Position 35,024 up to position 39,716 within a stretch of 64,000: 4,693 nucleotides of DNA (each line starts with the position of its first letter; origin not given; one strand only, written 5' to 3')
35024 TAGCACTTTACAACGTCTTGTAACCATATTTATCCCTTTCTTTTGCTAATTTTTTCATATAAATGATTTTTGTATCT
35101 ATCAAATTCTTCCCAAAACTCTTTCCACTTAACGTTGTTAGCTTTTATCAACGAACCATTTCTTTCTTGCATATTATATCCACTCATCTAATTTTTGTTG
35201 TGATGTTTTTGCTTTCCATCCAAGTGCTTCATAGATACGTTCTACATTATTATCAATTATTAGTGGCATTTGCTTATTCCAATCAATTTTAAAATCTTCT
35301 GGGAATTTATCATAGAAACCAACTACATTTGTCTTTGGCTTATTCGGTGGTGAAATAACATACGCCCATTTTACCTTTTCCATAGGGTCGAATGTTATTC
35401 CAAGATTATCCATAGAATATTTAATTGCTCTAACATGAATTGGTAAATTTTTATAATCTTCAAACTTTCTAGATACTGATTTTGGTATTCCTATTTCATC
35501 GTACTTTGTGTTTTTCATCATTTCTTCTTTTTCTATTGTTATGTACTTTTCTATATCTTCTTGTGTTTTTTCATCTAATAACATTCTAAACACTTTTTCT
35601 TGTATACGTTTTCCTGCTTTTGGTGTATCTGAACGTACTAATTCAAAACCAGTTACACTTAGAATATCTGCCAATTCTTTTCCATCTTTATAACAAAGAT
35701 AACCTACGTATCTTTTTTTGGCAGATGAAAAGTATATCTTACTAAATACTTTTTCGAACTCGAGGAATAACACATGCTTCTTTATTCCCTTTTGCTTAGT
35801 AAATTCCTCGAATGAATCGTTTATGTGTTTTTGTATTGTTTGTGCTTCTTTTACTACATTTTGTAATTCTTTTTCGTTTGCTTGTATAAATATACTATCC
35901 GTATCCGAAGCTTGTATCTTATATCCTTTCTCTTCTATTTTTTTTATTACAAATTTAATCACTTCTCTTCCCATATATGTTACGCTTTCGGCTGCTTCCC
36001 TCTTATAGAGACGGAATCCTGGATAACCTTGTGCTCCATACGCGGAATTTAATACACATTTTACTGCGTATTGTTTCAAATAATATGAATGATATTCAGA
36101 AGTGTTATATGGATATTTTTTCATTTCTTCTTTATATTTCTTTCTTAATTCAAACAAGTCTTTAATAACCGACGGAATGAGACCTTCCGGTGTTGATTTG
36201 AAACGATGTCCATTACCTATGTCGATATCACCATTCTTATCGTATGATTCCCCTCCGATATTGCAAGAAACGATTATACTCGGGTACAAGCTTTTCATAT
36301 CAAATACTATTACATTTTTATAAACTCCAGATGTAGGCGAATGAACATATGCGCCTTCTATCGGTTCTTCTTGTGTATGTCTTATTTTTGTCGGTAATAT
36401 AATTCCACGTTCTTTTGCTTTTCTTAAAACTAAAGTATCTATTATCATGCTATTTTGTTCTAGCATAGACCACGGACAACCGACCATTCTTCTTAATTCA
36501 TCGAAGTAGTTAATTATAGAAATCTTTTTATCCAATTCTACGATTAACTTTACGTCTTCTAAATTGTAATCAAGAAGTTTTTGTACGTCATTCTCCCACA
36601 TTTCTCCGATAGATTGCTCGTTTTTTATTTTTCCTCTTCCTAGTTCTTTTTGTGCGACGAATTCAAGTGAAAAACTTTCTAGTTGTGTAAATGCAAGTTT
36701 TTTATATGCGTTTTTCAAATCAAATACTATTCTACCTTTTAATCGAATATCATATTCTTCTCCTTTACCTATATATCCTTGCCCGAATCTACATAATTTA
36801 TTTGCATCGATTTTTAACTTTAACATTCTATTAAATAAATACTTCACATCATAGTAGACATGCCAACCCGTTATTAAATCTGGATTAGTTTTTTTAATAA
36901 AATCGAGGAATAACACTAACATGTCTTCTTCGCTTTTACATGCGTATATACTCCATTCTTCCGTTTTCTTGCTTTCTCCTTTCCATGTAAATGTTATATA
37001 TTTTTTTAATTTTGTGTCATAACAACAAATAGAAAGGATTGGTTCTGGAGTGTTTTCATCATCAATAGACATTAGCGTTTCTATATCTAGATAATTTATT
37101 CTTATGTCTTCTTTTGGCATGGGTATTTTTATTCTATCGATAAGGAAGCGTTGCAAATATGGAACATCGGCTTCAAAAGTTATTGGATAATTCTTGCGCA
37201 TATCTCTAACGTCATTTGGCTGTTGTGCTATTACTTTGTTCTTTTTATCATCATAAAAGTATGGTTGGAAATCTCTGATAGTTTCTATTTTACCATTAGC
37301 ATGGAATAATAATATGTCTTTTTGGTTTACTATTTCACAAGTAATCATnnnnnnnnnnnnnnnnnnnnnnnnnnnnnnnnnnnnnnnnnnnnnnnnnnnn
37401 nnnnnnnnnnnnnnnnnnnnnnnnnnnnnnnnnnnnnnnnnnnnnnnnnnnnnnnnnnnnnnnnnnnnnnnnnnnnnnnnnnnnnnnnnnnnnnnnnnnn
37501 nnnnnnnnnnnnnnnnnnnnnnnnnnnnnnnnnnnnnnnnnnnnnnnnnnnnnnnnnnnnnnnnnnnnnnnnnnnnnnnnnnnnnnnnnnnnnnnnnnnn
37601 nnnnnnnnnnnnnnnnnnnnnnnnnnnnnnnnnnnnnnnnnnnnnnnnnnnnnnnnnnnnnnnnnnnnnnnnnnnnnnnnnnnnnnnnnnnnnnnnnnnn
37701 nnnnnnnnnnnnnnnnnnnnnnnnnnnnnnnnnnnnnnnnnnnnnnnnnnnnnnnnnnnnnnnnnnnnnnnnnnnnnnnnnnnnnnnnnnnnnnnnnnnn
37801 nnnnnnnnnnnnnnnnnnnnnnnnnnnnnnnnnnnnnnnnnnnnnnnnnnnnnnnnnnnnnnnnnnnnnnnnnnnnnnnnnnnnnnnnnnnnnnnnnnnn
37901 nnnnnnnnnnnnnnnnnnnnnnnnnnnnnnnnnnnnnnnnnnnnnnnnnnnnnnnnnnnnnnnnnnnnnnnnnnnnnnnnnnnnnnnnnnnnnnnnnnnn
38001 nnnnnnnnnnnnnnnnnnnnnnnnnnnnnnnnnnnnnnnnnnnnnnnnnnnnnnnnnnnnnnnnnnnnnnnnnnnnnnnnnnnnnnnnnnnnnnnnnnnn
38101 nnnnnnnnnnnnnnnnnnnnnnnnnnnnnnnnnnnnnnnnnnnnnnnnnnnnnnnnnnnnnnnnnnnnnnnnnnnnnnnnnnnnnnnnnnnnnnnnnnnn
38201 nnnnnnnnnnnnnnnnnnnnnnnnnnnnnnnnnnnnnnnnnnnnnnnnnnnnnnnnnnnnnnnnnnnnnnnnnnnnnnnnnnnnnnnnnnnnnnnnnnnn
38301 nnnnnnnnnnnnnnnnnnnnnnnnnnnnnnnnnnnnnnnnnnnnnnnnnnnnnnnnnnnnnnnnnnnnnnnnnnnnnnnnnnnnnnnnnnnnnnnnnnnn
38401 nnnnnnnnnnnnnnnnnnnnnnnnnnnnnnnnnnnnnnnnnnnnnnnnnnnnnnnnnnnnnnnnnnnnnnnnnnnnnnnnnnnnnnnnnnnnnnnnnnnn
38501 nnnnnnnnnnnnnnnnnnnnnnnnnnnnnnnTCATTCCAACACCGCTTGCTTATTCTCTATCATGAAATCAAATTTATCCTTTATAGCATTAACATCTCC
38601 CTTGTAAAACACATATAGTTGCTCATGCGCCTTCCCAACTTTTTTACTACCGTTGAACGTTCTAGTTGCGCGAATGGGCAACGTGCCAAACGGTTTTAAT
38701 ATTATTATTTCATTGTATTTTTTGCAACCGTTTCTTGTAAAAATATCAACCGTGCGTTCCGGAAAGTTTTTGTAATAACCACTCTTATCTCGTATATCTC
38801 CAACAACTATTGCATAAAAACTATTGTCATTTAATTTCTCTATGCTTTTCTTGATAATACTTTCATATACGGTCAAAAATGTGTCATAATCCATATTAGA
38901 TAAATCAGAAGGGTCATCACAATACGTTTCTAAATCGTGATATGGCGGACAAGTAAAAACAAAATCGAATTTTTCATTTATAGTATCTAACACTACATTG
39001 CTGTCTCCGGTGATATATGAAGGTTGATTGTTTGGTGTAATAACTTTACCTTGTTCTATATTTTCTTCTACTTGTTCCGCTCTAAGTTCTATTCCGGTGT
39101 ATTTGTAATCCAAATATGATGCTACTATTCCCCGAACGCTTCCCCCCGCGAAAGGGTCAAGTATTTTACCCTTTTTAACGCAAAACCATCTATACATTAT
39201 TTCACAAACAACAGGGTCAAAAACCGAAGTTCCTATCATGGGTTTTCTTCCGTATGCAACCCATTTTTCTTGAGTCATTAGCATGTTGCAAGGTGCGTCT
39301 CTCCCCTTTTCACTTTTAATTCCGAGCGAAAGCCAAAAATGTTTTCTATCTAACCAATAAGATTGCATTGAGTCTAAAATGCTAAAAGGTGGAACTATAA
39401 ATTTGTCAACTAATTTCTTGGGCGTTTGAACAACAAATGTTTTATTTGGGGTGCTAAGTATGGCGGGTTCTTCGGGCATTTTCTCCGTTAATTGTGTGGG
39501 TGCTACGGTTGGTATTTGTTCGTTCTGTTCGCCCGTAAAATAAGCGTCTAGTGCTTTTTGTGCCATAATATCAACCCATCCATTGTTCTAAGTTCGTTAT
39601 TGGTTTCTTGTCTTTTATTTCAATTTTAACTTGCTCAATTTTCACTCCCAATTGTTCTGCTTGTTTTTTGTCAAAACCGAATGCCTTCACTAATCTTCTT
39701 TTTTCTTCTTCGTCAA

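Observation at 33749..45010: Compact, self-contained archaeal-type replisome cluster on one strand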

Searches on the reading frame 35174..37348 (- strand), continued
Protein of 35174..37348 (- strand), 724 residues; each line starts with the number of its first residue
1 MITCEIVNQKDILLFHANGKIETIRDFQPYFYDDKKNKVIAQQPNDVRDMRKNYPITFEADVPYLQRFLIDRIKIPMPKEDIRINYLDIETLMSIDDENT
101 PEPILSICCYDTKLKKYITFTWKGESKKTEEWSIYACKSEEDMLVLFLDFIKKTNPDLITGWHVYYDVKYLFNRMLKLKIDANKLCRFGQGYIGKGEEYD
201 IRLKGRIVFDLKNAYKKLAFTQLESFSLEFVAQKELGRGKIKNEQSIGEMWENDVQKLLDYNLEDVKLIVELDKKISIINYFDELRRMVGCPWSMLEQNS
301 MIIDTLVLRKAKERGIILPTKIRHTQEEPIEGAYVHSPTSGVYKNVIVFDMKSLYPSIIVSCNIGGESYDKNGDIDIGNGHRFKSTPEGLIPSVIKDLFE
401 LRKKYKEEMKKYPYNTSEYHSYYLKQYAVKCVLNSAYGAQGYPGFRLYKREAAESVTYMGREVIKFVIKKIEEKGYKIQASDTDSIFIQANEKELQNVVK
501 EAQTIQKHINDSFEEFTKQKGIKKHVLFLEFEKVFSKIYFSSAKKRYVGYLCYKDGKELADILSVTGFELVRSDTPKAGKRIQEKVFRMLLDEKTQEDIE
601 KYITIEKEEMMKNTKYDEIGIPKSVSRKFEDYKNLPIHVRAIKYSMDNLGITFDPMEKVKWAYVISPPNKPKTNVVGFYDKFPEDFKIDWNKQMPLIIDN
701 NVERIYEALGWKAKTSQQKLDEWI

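Call 57: get_annotated_region(hit=H2, flank=12000)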
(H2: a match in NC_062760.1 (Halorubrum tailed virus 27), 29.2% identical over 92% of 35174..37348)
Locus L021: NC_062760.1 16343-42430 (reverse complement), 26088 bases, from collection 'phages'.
description: Halorubrum virus HRTV-27, complete genome.
organism: Halorubrum tailed virus 27 (NCBI taxid 2878008)
taxonomy: Viruses; Duplodnaviria; Heunggongvirae; Uroviricota; Caudoviricetes; Thumleimavirales; Hafunaviridae; Minorvirus; Minorvirus HRTV27
host: Halorubrum sp.; source: solar saltern; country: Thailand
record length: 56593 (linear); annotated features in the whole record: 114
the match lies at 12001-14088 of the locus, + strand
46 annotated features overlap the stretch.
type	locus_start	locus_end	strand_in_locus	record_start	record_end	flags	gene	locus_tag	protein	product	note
CDS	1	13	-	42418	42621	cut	-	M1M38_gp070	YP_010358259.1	hypothetical protein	-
CDS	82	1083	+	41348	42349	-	-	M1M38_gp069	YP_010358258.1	hypothetical protein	-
CDS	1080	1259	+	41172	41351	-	-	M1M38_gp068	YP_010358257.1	hypothetical protein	-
CDS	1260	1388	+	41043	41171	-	-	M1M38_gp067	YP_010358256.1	Zn finger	-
CDS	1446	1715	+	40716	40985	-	-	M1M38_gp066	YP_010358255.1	hypothetical protein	-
CDS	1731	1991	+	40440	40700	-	-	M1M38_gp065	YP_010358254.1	hypothetical protein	-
CDS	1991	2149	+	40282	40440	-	-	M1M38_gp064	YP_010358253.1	hypothetical protein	-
CDS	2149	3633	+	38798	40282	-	-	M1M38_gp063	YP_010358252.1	hypothetical protein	-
CDS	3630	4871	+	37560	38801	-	-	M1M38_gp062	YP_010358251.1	DNA primase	eukaryotic/archaeal primase small subunit (N-terminal region) and large subunit (C-terminal region)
CDS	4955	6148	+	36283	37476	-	-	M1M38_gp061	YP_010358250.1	exonuclease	-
CDS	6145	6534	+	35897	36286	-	-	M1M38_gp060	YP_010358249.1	Zn finger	-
CDS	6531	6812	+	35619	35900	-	-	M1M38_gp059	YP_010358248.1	hypothetical protein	-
CDS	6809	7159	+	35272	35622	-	-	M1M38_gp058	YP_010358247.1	phosphoheptose isomerase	-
CDS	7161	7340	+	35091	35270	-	-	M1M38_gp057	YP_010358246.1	hypothetical protein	-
CDS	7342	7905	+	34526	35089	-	-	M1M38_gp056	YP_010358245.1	HNH endonuclease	-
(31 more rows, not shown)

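Call 58: search_protein_families(library=phrogs, proteins=[L007:15752-17302:-, L007:17311-19683:-, L007:20058-20621:-, L007:19685-20056:-, L007:15352-15750:-, L007:14920-15342:-, L007:14499-14918:-, L007:14081-14494:-, L007:551-1288:+, L007:6440-7174:+], max_evalue=0.01)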
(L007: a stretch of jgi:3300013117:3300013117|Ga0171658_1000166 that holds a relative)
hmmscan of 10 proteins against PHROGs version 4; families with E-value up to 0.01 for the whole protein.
L007:15752-17302:- (516 aa): 2 families
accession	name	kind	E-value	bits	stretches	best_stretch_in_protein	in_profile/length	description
phrog_400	-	tail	0.00018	21.5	0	351-425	263-337/654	tail protein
phrog_1887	-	tail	0.003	17.6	1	74-236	368-540/670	tail protein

L007:17311-19683:- (790 aa): 0 families

L007:20058-20621:- (187 aa): 10 families
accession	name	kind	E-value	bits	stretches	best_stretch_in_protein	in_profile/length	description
phrog_1506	-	tail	4.1e-05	22.8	1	15-115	422-515/1269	tail length tape measure protein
phrog_1272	-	tail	6.9e-05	21.7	1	3-110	78-213/1606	tail length tape measure protein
phrog_1533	-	tail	0.0003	19.4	1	5-123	128-234/1688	tail length tape measure protein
phrog_5328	-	unknown function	0.00052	21.4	1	16-93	5-82/101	-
phrog_4341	-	unknown function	0.0028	18.7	1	7-69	16-78/157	-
phrog_77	-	DNA, RNA and nucleotide metabolism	0.0031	17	1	3-131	506-623/967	SbcC-like subunit of palindrome specific endonuclease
phrog_5553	-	unknown function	0.0053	18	1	4-111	6-112/114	-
phrog_1538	-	tail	0.0064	16.2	1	8-121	287-411/811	tail length tape measure protein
phrog_167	-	tail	0.0065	15.2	1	4-124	140-253/1555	tail length tape measure protein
phrog_4211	-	tail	0.0094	13.9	1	4-114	1338-1445/2625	tail length tape measure protein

L007:19685-20056:- (123 aa): 1 family
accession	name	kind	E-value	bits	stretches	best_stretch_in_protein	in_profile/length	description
phrog_25492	-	unknown function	0.0014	19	1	9-57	106-154/323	-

L007:15352-15750:- (132 aa): 0 families

L007:14920-15342:- (140 aa): 4 families
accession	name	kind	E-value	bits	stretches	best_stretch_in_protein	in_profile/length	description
phrog_1800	-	tail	1.4e-09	38.4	1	28-124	384-476/545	tail collar fiber protein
phrog_4591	-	tail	2.9e-05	24.7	1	35-77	14-53/429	short tail fiber protein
phrog_14307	-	unknown function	0.0025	18.5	1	30-99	44-112/137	-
phrog_6256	-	tail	0.0054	16.8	1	34-109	289-367/686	tail fiber protein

L007:14499-14918:- (139 aa): 4 families
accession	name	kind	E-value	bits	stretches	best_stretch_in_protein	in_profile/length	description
phrog_1800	-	tail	3.3e-07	30.6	1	10-120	367-464/545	tail collar fiber protein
phrog_8469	-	tail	3.8e-06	27.4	1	32-121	123-203/303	tail fiber protein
phrog_4591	-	tail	4.3e-06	27.4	1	35-77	14-52/429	short tail fiber protein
phrog_5795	-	tail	0.00017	20.9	0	7-82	370-426/968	tail protein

L007:14081-14494:- (137 aa): 5 families
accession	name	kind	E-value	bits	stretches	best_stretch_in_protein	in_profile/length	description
phrog_8469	-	tail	1.1e-06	29.3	1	18-127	111-211/303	tail fiber protein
phrog_1800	-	tail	2.4e-06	27.8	1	22-103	380-452/545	tail collar fiber protein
phrog_37982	-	unknown function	0.002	18.6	1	33-84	9-68/238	-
phrog_5795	-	tail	0.0036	16.6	0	87-135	502-541/968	tail protein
phrog_34287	-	unknown function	0.0065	17.4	1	43-95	24-76/234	-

L007:551-1288:+ (245 aa): 1 family
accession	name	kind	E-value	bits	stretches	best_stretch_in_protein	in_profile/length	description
phrog_947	-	DNA, RNA and nucleotide metabolism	0.001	19.1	1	74-234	201-366/368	DNA polymerase processivity factor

L007:6440-7174:+ (244 aa): 0 families

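Call 82: search_solved_structures(query=window:35174-37348:-, max_evalue=1e-10)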
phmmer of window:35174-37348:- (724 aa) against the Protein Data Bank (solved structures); distinct sequences matched with E-value up to 1e-10: 99 (the best 60 are shown).
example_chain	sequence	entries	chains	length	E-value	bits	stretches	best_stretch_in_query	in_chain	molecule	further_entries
1wn7_A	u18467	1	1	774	1.4e-64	221.9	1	47-714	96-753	Family B DNA Polymerase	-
1wns_A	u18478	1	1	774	1.4e-64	221.8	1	47-714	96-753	DNA POLYMERASE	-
7tqw_A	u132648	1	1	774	4e-63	217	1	47-714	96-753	DNA polymerase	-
8s84_A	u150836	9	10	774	5.8e-63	216.5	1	46-714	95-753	DNA polymerase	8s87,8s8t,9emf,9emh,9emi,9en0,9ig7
4k8z_A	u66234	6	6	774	6.2e-63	216.4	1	47-714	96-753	DNA polymerase | DNA polymerase,DNA polymerase,DNA polymerase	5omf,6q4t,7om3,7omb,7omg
6wya_A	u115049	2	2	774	2e-62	214.7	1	57-714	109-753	DNA polymerase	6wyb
5vu5_A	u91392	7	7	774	9.8e-62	212.4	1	47-714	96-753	DNA polymerase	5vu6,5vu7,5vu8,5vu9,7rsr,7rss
1tgo_A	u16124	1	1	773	1.4e-61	211.9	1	46-714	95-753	PROTEIN (THERMOSTABLE B DNA POLYMERASE)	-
7rsu_A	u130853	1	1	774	1.7e-61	211.6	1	47-714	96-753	DNA polymerase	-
2xhb_A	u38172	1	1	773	1.2e-60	208.8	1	46-714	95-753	DNA POLYMERASE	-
9oat_A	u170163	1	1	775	1.7e-60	208.3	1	47-714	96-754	5-270, TNA polymerase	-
1qqc_A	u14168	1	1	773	2.1e-60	208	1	47-714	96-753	DNA POLYMERASE II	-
2vwk_A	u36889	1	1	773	6.9e-60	206.3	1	45-714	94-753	DNA POLYMERASE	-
9oau_A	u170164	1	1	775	7.2e-60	206.3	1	47-714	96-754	7-47, TNA polymerase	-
9oav_A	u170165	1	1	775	8e-60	206.1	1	47-714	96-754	8-64, TNA polymerase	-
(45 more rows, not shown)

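Call 98: find_related_loci(query=A1, collection=viral_contigs, flank=10000)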
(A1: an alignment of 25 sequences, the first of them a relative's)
Query A1 (724 aa) in viral_contigs; peptide patterns used: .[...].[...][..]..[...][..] (x = any residue, [..] = any of these).
57 stretches matched a pattern; 33 encode a relative of the query (tblastn E <= 1e-3); 33 distinct loci.
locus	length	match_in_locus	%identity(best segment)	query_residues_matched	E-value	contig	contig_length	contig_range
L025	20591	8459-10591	43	18-723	2e-173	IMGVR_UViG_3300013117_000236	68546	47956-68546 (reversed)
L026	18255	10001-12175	40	1-711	3e-153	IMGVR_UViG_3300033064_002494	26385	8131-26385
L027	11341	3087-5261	40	1-711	2e-153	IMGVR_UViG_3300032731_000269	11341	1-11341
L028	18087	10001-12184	39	1-711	1e-148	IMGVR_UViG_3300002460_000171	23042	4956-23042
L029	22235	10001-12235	38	2-724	8e-156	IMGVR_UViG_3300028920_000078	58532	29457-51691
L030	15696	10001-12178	36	1-724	3e-132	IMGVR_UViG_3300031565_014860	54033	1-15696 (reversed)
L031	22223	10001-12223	36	12-718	4e-131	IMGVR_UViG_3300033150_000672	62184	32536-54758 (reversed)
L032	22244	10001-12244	36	7-708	6e-127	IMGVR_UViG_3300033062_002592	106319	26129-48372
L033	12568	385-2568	36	27-724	6e-126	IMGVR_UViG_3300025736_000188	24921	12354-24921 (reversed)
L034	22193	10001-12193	35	21-710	3e-115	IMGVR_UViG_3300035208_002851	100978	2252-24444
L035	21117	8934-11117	39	1-711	1e-148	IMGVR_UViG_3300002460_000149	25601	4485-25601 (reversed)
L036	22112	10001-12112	33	19-714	1e-111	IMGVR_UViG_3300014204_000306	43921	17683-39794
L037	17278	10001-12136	34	23-719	3e-110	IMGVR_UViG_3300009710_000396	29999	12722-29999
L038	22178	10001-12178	35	1-714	1e-118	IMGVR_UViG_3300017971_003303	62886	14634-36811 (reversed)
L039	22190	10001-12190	31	32-709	4e-103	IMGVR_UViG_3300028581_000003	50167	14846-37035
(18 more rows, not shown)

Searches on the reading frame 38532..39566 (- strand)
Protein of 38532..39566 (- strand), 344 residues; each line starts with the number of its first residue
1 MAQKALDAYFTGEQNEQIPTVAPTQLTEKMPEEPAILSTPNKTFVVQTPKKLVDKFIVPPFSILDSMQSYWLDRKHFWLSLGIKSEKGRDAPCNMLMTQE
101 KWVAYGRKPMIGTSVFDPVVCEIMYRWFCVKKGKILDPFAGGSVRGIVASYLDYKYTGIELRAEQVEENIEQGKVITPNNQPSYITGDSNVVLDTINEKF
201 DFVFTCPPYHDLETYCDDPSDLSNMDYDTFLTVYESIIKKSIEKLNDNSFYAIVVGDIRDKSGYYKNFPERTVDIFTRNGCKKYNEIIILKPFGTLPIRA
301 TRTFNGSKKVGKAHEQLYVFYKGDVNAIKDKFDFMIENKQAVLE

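Call 4: search_protein_families(library=pfam, proteins=[window:38532-39566:-], max_evalue=0.01)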
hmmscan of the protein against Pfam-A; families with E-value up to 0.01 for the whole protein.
window:38532-39566:- (344 aa): 3 families
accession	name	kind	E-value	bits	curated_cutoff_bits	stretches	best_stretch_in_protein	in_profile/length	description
PF01555.25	N6_N4_Mtase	-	2.2e-11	44.6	26.7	2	201-330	2-111/221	DNA methylase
PF03602.21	Cons_hypoth95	-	0.0015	18.7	24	1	130-215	40-129/182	Conserved hypothetical protein 95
PF07669.17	Eco57I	-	0.0047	17.5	25.3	1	132-254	24-133/171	Eco57I restriction-modification methylase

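Call 5: search_protein_families(library=phrogs, proteins=[window:38532-39566:-], max_evalue=0.001)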
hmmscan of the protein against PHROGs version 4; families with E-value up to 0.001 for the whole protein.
window:38532-39566:- (344 aa): 4 families
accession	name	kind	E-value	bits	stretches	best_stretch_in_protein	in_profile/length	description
phrog_12517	-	unknown function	1.8e-91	307.6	1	42-327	20-306/316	-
phrog_498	-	other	5.2e-70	237.7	1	112-334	358-608/633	DNA methyltransferase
phrog_15396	-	DNA, RNA and nucleotide metabolism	0.00012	23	1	51-114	163-231/258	ParB-like partition nuclease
phrog_67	-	other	0.00029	21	0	131-167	301-337/743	DNA methyltransferase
